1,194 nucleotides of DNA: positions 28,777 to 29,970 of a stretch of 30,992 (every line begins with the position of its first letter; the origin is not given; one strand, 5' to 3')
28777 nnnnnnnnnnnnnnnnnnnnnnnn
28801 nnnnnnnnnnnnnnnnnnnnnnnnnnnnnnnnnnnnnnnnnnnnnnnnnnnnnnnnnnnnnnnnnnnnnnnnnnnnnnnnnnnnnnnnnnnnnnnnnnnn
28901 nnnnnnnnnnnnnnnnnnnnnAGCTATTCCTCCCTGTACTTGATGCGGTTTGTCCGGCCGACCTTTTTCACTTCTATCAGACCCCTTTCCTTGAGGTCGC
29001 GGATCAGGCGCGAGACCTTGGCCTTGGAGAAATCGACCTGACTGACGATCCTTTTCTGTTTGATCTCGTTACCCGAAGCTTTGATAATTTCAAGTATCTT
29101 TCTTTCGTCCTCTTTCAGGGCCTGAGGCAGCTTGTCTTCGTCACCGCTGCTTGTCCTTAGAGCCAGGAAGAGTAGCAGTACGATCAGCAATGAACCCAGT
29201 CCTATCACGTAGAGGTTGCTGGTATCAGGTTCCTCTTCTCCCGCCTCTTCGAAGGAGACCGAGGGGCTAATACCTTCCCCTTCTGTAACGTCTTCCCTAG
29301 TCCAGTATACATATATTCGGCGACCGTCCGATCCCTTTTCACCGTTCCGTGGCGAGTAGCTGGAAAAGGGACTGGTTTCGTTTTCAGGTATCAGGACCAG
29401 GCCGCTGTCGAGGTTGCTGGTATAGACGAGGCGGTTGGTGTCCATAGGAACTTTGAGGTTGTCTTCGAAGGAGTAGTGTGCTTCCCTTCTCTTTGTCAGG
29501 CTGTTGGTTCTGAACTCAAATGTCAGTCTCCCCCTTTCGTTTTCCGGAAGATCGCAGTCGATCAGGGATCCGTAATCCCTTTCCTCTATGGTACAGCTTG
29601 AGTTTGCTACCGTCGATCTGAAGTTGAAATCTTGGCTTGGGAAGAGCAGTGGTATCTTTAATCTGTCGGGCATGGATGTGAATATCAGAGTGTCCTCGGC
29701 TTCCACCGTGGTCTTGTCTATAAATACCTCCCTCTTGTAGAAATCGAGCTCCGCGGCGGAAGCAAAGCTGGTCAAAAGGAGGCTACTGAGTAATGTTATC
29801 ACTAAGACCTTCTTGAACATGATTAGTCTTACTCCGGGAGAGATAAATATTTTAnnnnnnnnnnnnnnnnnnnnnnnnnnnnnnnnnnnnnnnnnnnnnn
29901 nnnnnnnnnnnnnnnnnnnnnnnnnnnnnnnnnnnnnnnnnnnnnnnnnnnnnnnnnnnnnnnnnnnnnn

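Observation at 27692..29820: Transmembrane winged-helix protein with a large extracytoplasmic domain, coupled (2-nt gap) to a processive GT2 polysaccharide synthase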

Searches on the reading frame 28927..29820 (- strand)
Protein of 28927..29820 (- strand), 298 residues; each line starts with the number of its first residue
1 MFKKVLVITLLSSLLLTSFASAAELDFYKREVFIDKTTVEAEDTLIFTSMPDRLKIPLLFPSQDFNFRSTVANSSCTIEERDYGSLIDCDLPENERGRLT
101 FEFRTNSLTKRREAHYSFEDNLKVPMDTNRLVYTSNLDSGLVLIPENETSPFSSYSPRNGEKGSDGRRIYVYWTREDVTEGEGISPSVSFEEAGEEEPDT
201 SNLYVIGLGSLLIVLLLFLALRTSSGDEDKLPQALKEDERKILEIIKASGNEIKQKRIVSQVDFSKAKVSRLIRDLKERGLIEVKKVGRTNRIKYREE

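Call 5: search_protein_families(library=pfam, proteins=[window:28927-29820:-], max_evalue=0.01)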
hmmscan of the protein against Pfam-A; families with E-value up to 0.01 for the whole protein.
window:28927-29820:- (298 aa): 10 families
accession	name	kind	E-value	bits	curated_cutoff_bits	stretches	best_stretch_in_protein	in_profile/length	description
PF24034.1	DUF7343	-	8.4e-17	61.2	27.6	1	236-294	2-60/62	Domain of unknown function (DUF7343)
PF13463.12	HTH_27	-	4.4e-05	24.1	22.2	1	235-286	1-50/68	Winged helix DNA-binding domain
PF12802.13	MarR_2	-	8.9e-05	23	27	1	242-288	10-56/61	MarR family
PF13412.12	HTH_24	-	0.00011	22.1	21.9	1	240-283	6-48/48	Winged helix-turn-helix DNA-binding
PF01047.28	MarR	-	0.00024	21.4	24.6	1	241-285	7-50/59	MarR family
PF22665.2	DUF6293_C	-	0.00043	21.1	27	1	266-297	61-92/101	DUF6293 C-terminal winged helix domain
PF09339.16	HTH_IclR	-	0.00094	19.4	22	1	242-283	8-49/52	IclR helix-turn-helix domain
PF05158.18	RNA_pol_Rpc34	-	0.0012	18.8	28.4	1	225-292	72-141/332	RNA polymerase Rpc34 subunit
PF01978.25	TrmB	-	0.0055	17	25.6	1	253-292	23-59/68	Sugar-specific transcriptional regulator TrmB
PF13545.12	HTH_Crp_2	-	0.0082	16.5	27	0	254-293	24-61/70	Crp-like helix-turn-helix domain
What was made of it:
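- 28924..29820 (-): CDS of the 298-aa membrane-tethered wHTH protein (signal peptide, ectodomain, TM helix, DUF7343 wHTH). Pfam (call 5).
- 28939..29115 (-): Cytoplasmic winged helix-turn-helix, residues 236-294. The recognition helix is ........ and the wing is GRTN. DUF7343 E 8.4e-17; HTH_27 and HTH_24 above their cutoffs (call 5).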

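Call 6: find_homologous_proteins(query=window:28927-29820:-)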
Query window:28927-29820:- (298 aa): 44 proteins with E <= 0.001 among 3366 candidates.
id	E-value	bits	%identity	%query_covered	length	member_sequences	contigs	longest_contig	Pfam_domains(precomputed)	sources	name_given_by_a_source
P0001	2.6e-188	642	100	100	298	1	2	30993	PF24034.2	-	-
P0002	5.9e-96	339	53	99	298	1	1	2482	PF12802.14,PF24034.2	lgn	-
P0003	3.6e-90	320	49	99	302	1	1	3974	PF13463.13,PF09339.17,PF12802.14,PF24034.2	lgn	-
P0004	7.9e-90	319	49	100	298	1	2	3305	PF12802.14,PF24034.2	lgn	-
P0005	1.6e-89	318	53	100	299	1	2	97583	PF24034.2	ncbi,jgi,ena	-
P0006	2.6e-88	314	50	100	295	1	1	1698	PF12802.14,PF24034.2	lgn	-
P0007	8.8e-88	312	51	99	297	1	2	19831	PF12802.14,PF24034.2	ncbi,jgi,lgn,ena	-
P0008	1.2e-87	312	49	99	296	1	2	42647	PF24034.2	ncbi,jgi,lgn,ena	-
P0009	2.7e-87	311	49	99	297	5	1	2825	PF24034.2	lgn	-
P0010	3.8e-87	310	52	99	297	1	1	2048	PF12802.14,PF24034.2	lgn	-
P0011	5.4e-87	310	51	99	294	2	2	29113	PF24034.2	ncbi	ncbi:MAG: helix-turn-helix transcriptional regulator [Candidatus Aenigmatarchaeota archaeon]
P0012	2.3e-86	307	50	99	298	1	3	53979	PF24034.2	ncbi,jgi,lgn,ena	-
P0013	7.2e-86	306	48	99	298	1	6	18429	PF24034.2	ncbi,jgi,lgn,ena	-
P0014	1.3e-85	305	50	92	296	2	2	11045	PF13463.13,PF12802.14,PF24034.2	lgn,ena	-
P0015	8.1e-85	302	47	100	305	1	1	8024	PF09339.17,PF12802.14,PF24034.2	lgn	-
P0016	3.1e-80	287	48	95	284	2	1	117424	PF12802.14,PF24034.2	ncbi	ncbi:MAG: helix-turn-helix transcriptional regulator [Candidatus Aenigmatarchaeota archaeon]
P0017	7.8e-77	276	48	92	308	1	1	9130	PF24034.2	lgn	-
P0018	1.3e-72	262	46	100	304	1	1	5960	PF13412.13,PF13463.13,PF12802.14,PF24034.2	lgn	-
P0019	5.3e-59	218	39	100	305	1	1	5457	PF12802.14,PF24034.2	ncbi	ncbi:MAG: helix-turn-helix transcriptional regulator [Candidatus Aenigmatarchaeota archaeon]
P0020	1.5e-56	210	37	100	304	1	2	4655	PF12802.14,PF24034.2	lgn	-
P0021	2.1e-53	199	38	98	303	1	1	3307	PF12802.14,PF24034.2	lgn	-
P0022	1.9e-46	177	36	95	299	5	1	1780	PF13412.13,PF12802.14,PF24034.2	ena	-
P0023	1.0e-44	171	33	99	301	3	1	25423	PF24034.2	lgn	-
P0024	6.1e-44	168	35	97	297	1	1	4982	PF24034.2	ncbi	-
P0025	8.7e-42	161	34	96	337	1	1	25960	PF24034.2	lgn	-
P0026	1.0e-36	145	33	97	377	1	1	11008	PF24034.2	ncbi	-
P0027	3.7e-36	143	31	98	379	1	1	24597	PF24034.2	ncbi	-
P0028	3.5e-34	136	31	99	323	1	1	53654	PF24034.2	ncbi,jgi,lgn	-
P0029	6.8e-34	135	31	98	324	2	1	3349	PF24034.2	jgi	-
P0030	2.3e-31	127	32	95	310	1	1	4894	PF12802.14,PF24034.2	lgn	-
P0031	1.2e-29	122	32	96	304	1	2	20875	PF24034.2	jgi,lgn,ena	-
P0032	1.1e-28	118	32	98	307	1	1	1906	PF09339.17,PF12802.14,PF24034.2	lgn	-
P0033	1.6e-28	118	30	94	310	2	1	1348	PF12802.14,PF24034.2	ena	-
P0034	9.4e-28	115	32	98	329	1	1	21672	PF24034.2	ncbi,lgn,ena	-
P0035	2.9e-27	114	31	95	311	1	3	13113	PF12802.14,PF24034.2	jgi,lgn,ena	-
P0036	5.5e-27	113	29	94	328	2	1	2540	PF12802.14,PF24034.2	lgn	-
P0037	1.2e-26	112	30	96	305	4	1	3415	PF24034.2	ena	-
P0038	1.9e-24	104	31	80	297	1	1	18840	PF01978.26,PF24034.2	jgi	jgi:DNA-binding transcriptional ArsR family regulator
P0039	2.2e-24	104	31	79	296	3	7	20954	PF24034.2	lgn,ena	-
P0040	2.9e-24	104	30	98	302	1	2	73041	PF24034.2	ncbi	-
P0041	4.9e-24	103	32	98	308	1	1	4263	PF12802.14,PF24034.2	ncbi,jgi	-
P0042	3.5e-22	97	28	99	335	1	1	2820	PF12802.14,PF24034.2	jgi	jgi:uncharacterized membrane protein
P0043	1.3e-19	89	26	98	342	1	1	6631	PF24034.2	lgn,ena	-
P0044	1.7e-19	88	30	66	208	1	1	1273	PF24034.2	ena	-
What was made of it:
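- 28924..29820 (-): 44 full-length homologs (call 6).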

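Call 7: search_protein_families(library=ncbifam, proteins=[window:28927-29820:-], max_evalue=0.01)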
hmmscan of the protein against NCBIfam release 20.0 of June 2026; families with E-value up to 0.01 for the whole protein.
window:28927-29820:- (298 aa): 7 families
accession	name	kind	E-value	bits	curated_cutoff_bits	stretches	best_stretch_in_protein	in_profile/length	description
NF040939.2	trans_reg_lrs14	equivalog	6.3e-05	23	90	1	235-288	19-72/103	Lrs14 family HTH-type transcriptional regulator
TIGR01884.1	cas_HTH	subfamily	0.0001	21.8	60.2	1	233-294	138-197/202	CRISPR-associated CARF protein Csa3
NF053606.1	Sta1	subfamily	0.00019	21.5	80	1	235-290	18-72/100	Sta1 family transcriptional regulator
NF033788.1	HTH_metalloreg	subfamily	0.00019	21.2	55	1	240-290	14-63/77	metalloregulator ArsR/SmtB family transcription factor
NF053755.1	MsvR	equivalog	0.0021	17.8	220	1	240-294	16-68/236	transcriptional factor MsvR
NF003210.0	PRK04172.1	equivalog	0.0053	15.6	350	1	234-286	3-54/496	phenylalanine--tRNA ligase subunit alpha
NF033789.1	repress_SdpR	subfamily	0.006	16.5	100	1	235-289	5-58/79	autorepressor SdpR family transcription factor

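Call 10: find_related_loci(query=A1, collection=genome_contigs, flank=6000)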
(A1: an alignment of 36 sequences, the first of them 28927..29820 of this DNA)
Query A1 (298 aa) in genome_contigs; peptide patterns used: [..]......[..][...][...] (x = any residue, [..] = any of these).
312 stretches matched a pattern; 295 encode a relative of the query (tblastn E <= 1e-3); the best 80 are kept; 80 distinct loci.
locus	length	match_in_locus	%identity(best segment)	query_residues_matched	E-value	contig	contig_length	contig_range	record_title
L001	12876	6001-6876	51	2-296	2e-94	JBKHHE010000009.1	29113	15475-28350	MAG: Candidatus Aenigmatarchaeota archaeon isolate D1M06_87 NODE_735_length_29113_cov_167.382476, whole genome shotgun s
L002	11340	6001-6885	51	2-297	3e-93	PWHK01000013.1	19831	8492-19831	MAG: Candidatus Aenigmatarchaeota archaeon isolate T1Sed10_130 T1-Sed10-C2304, whole genome shotgun sequence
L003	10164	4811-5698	50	2-297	1e-92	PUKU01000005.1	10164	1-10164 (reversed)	MAG: Candidatus Aenigmatarchaeota archaeon isolate B1Sed10_69 B1-Sed10-C9362, whole genome shotgun sequence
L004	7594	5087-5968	49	2-296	2e-88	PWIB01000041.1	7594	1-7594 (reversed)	MAG: Candidatus Aenigmatarchaeota archaeon isolate T1Sed10_105 T1-Sed10-C12069, whole genome shotgun sequence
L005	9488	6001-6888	48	2-297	6e-87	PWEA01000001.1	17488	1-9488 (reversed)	MAG: Candidatus Aenigmatarchaeota archaeon isolate T1Sed10_94 T1-Sed10-C2952, whole genome shotgun sequence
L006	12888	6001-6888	47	2-297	6e-81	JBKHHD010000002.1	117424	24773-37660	MAG: Candidatus Aenigmatarchaeota archaeon isolate D1M06_85 NODE_16_length_117424_cov_53.874260, whole genome shotgun se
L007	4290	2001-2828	38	20-291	2e-52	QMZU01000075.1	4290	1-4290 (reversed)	MAG: Candidatus Aenigmatarchaeota archaeon isolate B50_G15 B50_Guay15_scaffold_10512, whole genome shotgun sequence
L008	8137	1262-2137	38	6-298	2e-50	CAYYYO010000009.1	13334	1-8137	MAG TPA_asm: uncultured archaeon isolate binchicken_co256_318 genome assembly, contig: NODE_11366_length_13334_cov_8.704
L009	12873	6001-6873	36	7-293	3e-50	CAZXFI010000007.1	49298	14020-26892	MAG TPA_asm: uncultured archaeon isolate SRP141376_co1_200 genome assembly, contig: NODE_1764_length_49298_cov_5.036147,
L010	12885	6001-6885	39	2-293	9e-52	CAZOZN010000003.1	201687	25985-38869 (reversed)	MAG TPA_asm: uncultured archaeon isolate SRP332253_co2_203 genome assembly, contig: NODE_29_length_201687_cov_9.723080,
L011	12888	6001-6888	35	2-294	1e-48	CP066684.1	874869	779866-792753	MAG: Candidatus Aenigmatarchaeota archaeon isolate NC_groundwater_134_Ag_S-0.1um_56_17 chromosome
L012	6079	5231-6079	35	1-282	1e-48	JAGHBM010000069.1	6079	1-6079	MAG: Candidatus Aenigmatarchaeota archaeon isolate AUK256 PB_MBMC_210_c_000000000111, whole genome shotgun sequence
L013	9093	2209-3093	33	1-293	3e-46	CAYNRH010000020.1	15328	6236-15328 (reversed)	MAG TPA_asm: uncultured archaeon isolate binchicken_co357_130 genome assembly, contig: NODE_1649_length_15328_cov_9.0917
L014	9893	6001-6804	38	26-290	3e-49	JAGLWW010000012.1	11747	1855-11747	MAG: Candidatus Aenigmatarchaeota archaeon isolate RS_12_33 ZL285.bin.33.fa_12, whole genome shotgun sequence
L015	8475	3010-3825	34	26-294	2e-43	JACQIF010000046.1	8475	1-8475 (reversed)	MAG: Candidatus Aenigmatarchaeota archaeon isolate NC_groundwater_1118_Ag_S-0.1um_53_25 S_p1_S3_coassembly_k141_1154979,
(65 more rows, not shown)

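Call 16: predict_structure(alignment_id=A1)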
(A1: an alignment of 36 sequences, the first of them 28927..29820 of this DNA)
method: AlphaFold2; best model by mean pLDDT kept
length: 298 residues; sequences in the alignment: 36
mean_pLDDT: 90.8   pTM: 0.63
mean pLDDT of the five models: 90.8, 89.9, 89.9, 89.6, 88.5
residues with pLDDT >= 90: 227; 70-90: 46; 50-70: 19; < 50: 6
segments of 3 or more residues with pLDDT < 50: 225-230
pLDDT, mean of each block of 10 residues (from residue 1): 82 71 91 98 98 97 98 97 98 95 98 94 97 97 87 94 95 98 97 72 89 94 56 78 92 94 93 93 92 86
secondary structure, 60 per line:
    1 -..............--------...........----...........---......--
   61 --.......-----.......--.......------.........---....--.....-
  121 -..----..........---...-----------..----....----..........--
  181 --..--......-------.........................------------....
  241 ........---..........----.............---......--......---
elements in order: H2-15 E24-34 E39-49 E53-58 E63-69 E75-81 E84-90 E97-105 E109-112 E115-119 E128-137 E141-143 E161-164 E169-178 E187-192 H200-224 H237-248 E252-254 H255-261 H266-278 E282-287 E290-295
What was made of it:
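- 28924..29820 (-): AF2 pLDDT 90.8 (call 16).
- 29752..29820 (-): Signal peptide, residues 1-23 (KK n-region, hydrophobic core, ASA|AE cleavage motif). Helix 2-15 in the model (call 16).
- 29227..29751 (-): Extracytoplasmic beta-sandwich domain, residues 24-198. It carries invariant C76/C89 and the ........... motif and matches no Pfam family. AF2 strands (call 16).
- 29146..29226 (-): Single transmembrane helix, residues 199-225. Model helix 200-224 (call 16).
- On ToxR/CadC-like receptors: The domain order is reversed and the wHTH is of MarR-like type (calls 5, 16).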

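Call 19: fold_search(model_id=the predicted structure, library=pdb)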
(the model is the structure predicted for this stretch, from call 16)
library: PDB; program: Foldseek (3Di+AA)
matches with E <= 10: 1674; with E <= 0.001: 78
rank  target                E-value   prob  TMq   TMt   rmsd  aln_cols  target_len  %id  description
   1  8b6l_O                1.1e-08  1.00  0.41  0.23  19.5       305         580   12  Subtomogram average of the human Sec61-TRAP-OSTA-translocon (released 2022-12-07)
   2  8pn9_E                4.2e-08  1.00  0.41  0.23  20.8       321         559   12  Structure of human oligosaccharyltransferase OST-A complex bound to NGI-1 (released 2024-05-08)
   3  6s7o_E                5.8e-08  1.00  0.43  0.24  20.2       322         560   12  Cryo-EM structure of human oligosaccharyltransferase complex OST-A (released 2019-12-18)
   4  6s7t_E                1.1e-07  1.00  0.43  0.31  13.8       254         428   12  Cryo-EM structure of human oligosaccharyltransferase complex OST-B (released 2019-12-18)
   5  6c26_1                4.4e-06  1.00  0.40  0.29   4.9       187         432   11  The Cryo-EM structure of a eukaryotic oligosaccharyl transferase complex (released 2018-01-31)
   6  6ezn_A                6.1e-06  1.00  0.40  0.28  14.9       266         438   10  Cryo-EM structure of the yeast oligosaccharyltransferase (OST) complex (released 2018-01-17)
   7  5ni6                  6.8e-06  1.00  0.34  0.18   7.7       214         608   15  Crystal structure of human LTA4H mutant D375N in complex with LTA4 (released 2017-08-23)
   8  7oci_A                7.2e-06  1.00  0.42  0.30  12.2       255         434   11  Cryo-EM structure of yeast Ost6p containing oligosaccharyltransferase complex (released 2022-02-16)
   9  1sqm                  1.9e-05  1.00  0.35  0.19   5.8       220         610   13  STRUCTURE OF [R563A] LEUKOTRIENE A4 HYDROLASE (released 2004-08-03)
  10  8agb_E                2.1e-05  1.00  0.43  0.31  14.0       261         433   11  Structure of yeast oligosaccharylransferase complex with lipid-linked oligosaccharide bound (released 2022-12-07)
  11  5ni2                  2.4e-05  1.00  0.35  0.19   7.2       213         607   13  Crystal structure of human LTA4H mutant E271A in complex with LTA4 (crystal form I) (released 2017-08-23)
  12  3chp                  3.0e-05  1.00  0.34  0.18   7.6       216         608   14  Crystal structure of leukotriene a4 hydrolase in complex with (3S)-3-amino-4-oxo-4-[(4-phenylmethoxyphenyl)amino]butanoi (released 2008-04-22)
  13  6fpz_A                3.2e-05  1.00  0.37  0.21   7.0       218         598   12  Inter-alpha-inhibitor heavy chain 1, D298A (released 2019-02-27)
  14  5nie_A                3.7e-05  1.00  0.34  0.19   7.1       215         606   12  Crystal structure of human LTA4H mutant R563A in open conformation (released 2017-08-23)
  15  3chq                  4.2e-05  1.00  0.34  0.19   7.3       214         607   13  Crystal structure of leukotriene a4 hydrolase in complex with N5-[4-(phenylmethoxy)phenyl]-L-glutamine (released 2008-04-22)
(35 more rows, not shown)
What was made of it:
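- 29227..29751 (-): Foldseek top hits are ribophorin I/Ost1, then M1-aminopeptidase N-domains (call 19).
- On Ribophorin I / Ost1 (PF04597): M1-aminopeptidase N-domains match at 1e-5 (call 19).
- The same fold search also returns M1-aminopeptidase N-domains, so the fold is generic (call 19).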

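Call 21: search_protein_families(library=pfam, alignment_id=A1, max_evalue=10)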
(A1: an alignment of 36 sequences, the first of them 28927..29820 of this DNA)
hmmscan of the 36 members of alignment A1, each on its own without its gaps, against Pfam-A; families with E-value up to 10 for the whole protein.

A. member 1, window:28927-29820:- (298 aa): 23 families
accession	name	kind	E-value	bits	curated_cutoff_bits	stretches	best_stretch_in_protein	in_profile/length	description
PF24034.1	DUF7343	-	8.4e-17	61.2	27.6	1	236-294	2-60/62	Domain of unknown function (DUF7343)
PF13463.12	HTH_27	-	4.4e-05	24.1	22.2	1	235-286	1-50/68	Winged helix DNA-binding domain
PF12802.13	MarR_2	-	8.9e-05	23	27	1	242-288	10-56/61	MarR family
PF13412.12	HTH_24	-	0.00011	22.1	21.9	1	240-283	6-48/48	Winged helix-turn-helix DNA-binding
PF01047.28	MarR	-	0.00024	21.4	24.6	1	241-285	7-50/59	MarR family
PF22665.2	DUF6293_C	-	0.00043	21.1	27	1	266-297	61-92/101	DUF6293 C-terminal winged helix domain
PF09339.16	HTH_IclR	-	0.00094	19.4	22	1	242-283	8-49/52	IclR helix-turn-helix domain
PF05158.18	RNA_pol_Rpc34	-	0.0012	18.8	28.4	1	225-292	72-141/332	RNA polymerase Rpc34 subunit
PF01978.25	TrmB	-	0.0055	17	25.6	1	253-292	23-59/68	Sugar-specific transcriptional regulator TrmB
PF13545.12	HTH_Crp_2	-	0.0082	16.5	27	1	254-293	24-61/70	Crp-like helix-turn-helix domain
PF25213.1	HVO_A0261_N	-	0.014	15.7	35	1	251-284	23-56/86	HVO_A0261 N-terminal domain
PF01418.23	HTH_6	-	0.029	14.8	28.3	1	233-284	12-66/77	Helix-turn-helix domain, rpiR family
PF25212.1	HVO_A0114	-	0.032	14.5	27.6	1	227-293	12-77/84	HVO_A0114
PF03965.22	Penicillinase_R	-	0.06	14.1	22.6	1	237-291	3-60/115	Penicillinase repressor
PF14947.12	HTH_45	-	0.071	13.6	25.5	1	242-286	11-53/77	Winged helix-turn-helix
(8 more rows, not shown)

B. families by the number of members that match (of 36 scanned): 72 families (the first 25 are shown)
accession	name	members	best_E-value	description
PF24034.1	DUF7343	36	6.9e-21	Domain of unknown function (DUF7343)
PF12802.13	MarR_2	36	1.3e-08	MarR family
PF09339.16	HTH_IclR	36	3.3e-06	IclR helix-turn-helix domain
PF01978.25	TrmB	31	1.5e-05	Sugar-specific transcriptional regulator TrmB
PF13412.12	HTH_24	27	2.5e-06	Winged helix-turn-helix DNA-binding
PF22665.2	DUF6293_C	24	8e-05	DUF6293 C-terminal winged helix domain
PF01047.28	MarR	21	0.00024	MarR family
PF13545.12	HTH_Crp_2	20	0.00066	Crp-like helix-turn-helix domain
PF25213.1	HVO_A0261_N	19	0.00061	HVO_A0261 N-terminal domain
PF13463.12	HTH_27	18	2.6e-06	Winged helix DNA-binding domain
PF13730.12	HTH_36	12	0.00011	Helix-turn-helix domain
PF21120.3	MCM_WH_arc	10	0.0025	Archaeal MCM, winged-helix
PF10007.15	DUF2250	9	0.00054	Uncharacterized protein conserved in archaea (DUF2250)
PF03965.22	Penicillinase_R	9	0.0043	Penicillinase repressor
PF01325.25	Fe_dep_repress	8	0.025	Iron dependent repressor, N-terminal DNA binding domain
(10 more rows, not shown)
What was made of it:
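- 28939..29115 (-): All 36 aligned members match DUF7343 (call 21).
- On Pfam DUF7343 (PF24034) wHTH: All 36 aligned members match (call 21).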
